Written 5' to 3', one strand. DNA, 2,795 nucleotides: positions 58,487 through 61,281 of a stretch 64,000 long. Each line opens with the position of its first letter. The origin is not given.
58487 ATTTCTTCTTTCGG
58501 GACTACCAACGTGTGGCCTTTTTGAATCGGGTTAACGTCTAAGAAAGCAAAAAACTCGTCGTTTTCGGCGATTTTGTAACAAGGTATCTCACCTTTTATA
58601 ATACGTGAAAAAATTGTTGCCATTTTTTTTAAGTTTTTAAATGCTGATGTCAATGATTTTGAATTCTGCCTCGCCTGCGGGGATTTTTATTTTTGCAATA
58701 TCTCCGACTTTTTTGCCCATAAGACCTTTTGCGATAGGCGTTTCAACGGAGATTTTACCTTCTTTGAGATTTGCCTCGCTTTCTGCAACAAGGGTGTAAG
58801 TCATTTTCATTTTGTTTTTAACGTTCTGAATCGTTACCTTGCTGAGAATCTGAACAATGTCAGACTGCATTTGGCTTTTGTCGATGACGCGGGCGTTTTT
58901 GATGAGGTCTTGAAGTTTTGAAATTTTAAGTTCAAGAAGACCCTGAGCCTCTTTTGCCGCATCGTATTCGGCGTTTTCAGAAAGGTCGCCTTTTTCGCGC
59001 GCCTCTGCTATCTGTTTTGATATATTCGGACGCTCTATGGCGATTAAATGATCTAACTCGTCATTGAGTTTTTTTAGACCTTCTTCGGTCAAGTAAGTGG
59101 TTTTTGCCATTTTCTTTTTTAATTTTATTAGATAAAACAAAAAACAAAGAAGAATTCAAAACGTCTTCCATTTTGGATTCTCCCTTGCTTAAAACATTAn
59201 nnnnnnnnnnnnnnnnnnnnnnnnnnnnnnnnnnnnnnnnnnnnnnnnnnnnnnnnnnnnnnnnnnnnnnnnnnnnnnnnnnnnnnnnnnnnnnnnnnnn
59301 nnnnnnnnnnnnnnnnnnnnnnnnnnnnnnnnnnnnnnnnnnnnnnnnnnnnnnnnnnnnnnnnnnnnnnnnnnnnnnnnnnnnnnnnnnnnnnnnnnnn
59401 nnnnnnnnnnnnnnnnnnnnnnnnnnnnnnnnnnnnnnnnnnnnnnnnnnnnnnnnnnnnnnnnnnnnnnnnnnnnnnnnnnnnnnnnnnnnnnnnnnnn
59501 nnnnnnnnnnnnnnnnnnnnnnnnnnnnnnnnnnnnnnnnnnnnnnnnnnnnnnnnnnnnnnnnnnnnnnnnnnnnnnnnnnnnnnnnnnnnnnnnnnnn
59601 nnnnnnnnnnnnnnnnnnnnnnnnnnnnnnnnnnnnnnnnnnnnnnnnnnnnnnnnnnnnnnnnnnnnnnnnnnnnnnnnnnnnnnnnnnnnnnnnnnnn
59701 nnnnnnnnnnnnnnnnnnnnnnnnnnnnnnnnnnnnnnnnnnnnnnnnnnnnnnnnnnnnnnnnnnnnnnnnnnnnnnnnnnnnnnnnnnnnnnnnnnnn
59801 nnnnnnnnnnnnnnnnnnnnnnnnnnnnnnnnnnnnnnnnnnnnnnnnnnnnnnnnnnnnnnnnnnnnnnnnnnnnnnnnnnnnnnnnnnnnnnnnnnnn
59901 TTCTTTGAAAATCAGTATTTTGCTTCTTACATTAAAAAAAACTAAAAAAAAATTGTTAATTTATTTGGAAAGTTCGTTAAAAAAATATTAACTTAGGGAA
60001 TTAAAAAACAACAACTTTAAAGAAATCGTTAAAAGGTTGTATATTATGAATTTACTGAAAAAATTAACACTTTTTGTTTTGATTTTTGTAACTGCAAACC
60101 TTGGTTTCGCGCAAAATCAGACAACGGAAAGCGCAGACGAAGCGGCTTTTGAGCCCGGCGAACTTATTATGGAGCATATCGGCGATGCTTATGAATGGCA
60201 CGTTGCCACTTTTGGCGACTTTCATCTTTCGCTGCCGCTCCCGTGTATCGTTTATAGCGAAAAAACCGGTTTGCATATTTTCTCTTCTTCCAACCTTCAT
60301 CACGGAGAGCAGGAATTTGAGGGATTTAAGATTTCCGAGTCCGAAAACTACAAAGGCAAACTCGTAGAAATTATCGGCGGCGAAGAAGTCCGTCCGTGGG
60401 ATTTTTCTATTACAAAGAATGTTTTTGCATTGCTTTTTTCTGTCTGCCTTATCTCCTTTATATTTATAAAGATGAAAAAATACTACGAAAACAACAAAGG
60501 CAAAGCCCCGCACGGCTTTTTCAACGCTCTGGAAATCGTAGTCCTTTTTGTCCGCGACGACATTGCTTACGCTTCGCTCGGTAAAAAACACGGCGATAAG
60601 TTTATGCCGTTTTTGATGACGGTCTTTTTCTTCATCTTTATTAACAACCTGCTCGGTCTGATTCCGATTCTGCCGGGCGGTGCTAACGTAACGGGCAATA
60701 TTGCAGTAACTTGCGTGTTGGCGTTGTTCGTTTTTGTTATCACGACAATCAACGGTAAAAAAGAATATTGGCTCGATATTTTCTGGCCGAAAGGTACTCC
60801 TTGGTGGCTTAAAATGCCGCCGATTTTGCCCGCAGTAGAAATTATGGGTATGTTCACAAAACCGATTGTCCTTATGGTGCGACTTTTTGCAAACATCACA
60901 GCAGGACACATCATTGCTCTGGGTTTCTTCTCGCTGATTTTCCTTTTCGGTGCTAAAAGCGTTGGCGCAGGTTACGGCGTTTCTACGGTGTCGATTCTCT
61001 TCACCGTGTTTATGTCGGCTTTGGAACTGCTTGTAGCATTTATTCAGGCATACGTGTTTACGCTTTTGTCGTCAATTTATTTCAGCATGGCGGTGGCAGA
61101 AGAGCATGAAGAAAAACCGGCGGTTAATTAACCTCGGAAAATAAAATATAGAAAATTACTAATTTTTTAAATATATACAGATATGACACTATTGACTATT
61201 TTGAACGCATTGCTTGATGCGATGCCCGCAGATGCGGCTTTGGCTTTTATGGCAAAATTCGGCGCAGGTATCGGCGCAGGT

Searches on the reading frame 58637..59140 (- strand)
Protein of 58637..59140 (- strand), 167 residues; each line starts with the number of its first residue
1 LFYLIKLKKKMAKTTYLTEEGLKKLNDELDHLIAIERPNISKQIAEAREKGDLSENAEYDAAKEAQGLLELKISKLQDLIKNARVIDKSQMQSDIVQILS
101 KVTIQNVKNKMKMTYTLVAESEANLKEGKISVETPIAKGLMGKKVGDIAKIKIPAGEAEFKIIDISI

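Call 15: search_protein_families(library=pfam, proteins=[window:58637-59140:-], max_evalue=0.01)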
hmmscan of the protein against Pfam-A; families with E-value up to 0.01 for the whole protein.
window:58637-59140:- (167 aa): 2 families
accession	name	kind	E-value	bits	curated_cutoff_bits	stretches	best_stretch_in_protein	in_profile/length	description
PF03449.20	GreA_GreB_N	-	1.7e-28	99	24.5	1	16-85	2-71/71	Transcription elongation factor, N-terminal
PF01272.25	GreA_GreB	-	8.4e-25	87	26.9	1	92-166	2-76/77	Transcription elongation factor, GreA/GreB, C-term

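Call 24: find_encoding_contigs(protein=window:58637-59140:-, flank=6000, max_places=10)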
Protein window:58637-59140:- (167 aa): no gene with exactly this product is on record in the collection.

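Call 30: find_encoding_contigs(protein=window:58637-59110:-, flank=4000, max_places=10)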
Protein window:58637-59110:- (157 aa): 21 contigs read that carry it; 10 places shown.
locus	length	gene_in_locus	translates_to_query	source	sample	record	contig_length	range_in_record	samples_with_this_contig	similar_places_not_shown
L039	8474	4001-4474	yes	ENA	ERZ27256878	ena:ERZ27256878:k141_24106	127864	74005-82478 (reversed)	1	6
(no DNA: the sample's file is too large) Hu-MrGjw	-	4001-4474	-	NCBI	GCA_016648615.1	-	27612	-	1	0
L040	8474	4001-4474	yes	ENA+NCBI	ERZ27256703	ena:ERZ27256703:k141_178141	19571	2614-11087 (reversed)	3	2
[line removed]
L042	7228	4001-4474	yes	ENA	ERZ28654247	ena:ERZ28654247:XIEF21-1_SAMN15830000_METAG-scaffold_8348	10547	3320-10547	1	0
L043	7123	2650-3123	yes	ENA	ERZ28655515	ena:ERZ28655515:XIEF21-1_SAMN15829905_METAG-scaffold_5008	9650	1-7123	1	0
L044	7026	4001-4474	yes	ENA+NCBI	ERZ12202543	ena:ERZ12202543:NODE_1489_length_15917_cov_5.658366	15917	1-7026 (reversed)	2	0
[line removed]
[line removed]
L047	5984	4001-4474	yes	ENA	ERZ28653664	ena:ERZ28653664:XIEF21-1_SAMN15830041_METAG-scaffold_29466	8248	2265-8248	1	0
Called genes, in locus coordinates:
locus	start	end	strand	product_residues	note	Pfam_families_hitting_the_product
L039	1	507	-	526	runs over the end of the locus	PF02874:ATP-synt_ab_N, PF00006:ATP-synt_ab, PF00306:ATP-synt_ab_C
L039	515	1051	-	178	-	PF00213:OSCP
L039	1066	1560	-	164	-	PF00430:ATP-synt_B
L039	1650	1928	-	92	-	PF00137:ATP-synt_C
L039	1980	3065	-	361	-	PF28541:DUF8433, PF00119:ATP-synt_A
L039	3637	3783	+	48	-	-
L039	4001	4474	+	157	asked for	PF03449:GreA_GreB_N, PF01272:GreA_GreB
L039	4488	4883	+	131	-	PF11969:DcpS_C, PF01230:HIT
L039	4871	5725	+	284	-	PF02673:BacA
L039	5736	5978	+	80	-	PF12637:TSCPD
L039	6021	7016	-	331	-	PF07228:SpoIIE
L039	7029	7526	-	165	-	PF00583:Acetyltransf_1, PF13673:Acetyltransf_10 (weak), PF13508:Acetyltransf_7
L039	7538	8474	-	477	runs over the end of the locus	PF01637:ATPase_2, PF13191:AAA_16 (faint)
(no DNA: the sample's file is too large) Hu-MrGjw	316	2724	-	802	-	-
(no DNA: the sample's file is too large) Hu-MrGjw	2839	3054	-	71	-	-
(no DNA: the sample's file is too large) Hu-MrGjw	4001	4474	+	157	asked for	PF03449:GreA_GreB_N, PF01272:GreA_GreB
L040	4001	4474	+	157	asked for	PF03449:GreA_GreB_N, PF01272:GreA_GreB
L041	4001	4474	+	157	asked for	PF03449:GreA_GreB_N, PF01272:GreA_GreB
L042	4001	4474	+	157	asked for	PF03449:GreA_GreB_N, PF01272:GreA_GreB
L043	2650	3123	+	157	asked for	PF03449:GreA_GreB_N, PF01272:GreA_GreB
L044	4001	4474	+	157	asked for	PF03449:GreA_GreB_N, PF01272:GreA_GreB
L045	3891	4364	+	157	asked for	PF03449:GreA_GreB_N, PF01272:GreA_GreB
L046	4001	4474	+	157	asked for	PF03449:GreA_GreB_N, PF01272:GreA_GreB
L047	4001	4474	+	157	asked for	PF03449:GreA_GreB_N, PF01272:GreA_GreB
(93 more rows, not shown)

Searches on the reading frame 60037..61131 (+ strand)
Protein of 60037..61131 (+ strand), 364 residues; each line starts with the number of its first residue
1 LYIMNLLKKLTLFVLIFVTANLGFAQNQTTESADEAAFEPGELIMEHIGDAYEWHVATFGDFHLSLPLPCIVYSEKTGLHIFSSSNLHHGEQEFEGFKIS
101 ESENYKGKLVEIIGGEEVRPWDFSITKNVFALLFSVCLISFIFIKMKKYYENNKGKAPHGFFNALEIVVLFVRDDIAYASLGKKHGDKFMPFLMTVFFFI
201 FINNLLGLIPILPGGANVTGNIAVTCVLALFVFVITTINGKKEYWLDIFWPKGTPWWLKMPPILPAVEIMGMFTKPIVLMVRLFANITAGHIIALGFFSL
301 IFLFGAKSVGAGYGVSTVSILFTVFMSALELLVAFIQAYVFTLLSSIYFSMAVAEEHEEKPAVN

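Call 15: search_protein_families(library=pfam, proteins=[window:60037-61131:+], max_evalue=0.01)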
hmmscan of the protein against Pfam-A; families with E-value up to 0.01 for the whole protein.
window:60037-61131:+ (364 aa): 1 family
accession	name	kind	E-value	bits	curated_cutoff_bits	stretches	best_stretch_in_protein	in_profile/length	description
PF00119.25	ATP-synt_A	-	1.7e-55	188.7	33.9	1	134-350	5-217/217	ATP synthase A chain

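Call 29: find_encoding_contigs(protein=window:60046-61131:+, flank=4000, max_places=10)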
Protein window:60046-61131:+ (361 aa): 13 contigs read that carry it; 6 places shown.
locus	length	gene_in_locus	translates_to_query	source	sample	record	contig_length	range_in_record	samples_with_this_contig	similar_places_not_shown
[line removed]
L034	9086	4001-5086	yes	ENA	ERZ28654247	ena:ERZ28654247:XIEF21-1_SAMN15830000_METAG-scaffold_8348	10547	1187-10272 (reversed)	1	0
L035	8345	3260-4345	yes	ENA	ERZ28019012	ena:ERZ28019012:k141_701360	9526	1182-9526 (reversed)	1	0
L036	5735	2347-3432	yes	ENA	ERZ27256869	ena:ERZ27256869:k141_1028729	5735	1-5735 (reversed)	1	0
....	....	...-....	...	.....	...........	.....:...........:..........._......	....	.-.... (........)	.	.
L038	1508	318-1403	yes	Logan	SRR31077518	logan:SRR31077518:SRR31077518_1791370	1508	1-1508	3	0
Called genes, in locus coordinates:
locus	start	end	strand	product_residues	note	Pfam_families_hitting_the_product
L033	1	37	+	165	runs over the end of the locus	PF00583:Acetyltransf_1, PF13673:Acetyltransf_10 (weak), PF13508:Acetyltransf_7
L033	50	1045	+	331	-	PF07228:SpoIIE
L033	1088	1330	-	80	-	PF12637:TSCPD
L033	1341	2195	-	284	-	PF02673:BacA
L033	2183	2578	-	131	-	PF11969:DcpS_C, PF01230:HIT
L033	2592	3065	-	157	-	PF03449:GreA_GreB_N, PF01272:GreA_GreB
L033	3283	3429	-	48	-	-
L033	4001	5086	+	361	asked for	PF28541:DUF8433, PF00119:ATP-synt_A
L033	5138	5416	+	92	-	PF00137:ATP-synt_C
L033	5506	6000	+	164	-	PF00430:ATP-synt_B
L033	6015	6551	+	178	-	PF00213:OSCP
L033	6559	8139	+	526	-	PF02874:ATP-synt_ab_N, PF00006:ATP-synt_ab, PF00306:ATP-synt_ab_C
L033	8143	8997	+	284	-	PF00231:ATP-synt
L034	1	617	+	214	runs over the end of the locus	-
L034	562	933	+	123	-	-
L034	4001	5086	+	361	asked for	PF28541:DUF8433, PF00119:ATP-synt_A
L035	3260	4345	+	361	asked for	PF28541:DUF8433, PF00119:ATP-synt_A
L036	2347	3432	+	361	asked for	PF28541:DUF8433, PF00119:ATP-synt_A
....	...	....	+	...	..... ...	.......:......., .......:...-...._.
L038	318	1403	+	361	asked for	PF28541:DUF8433, PF00119:ATP-synt_A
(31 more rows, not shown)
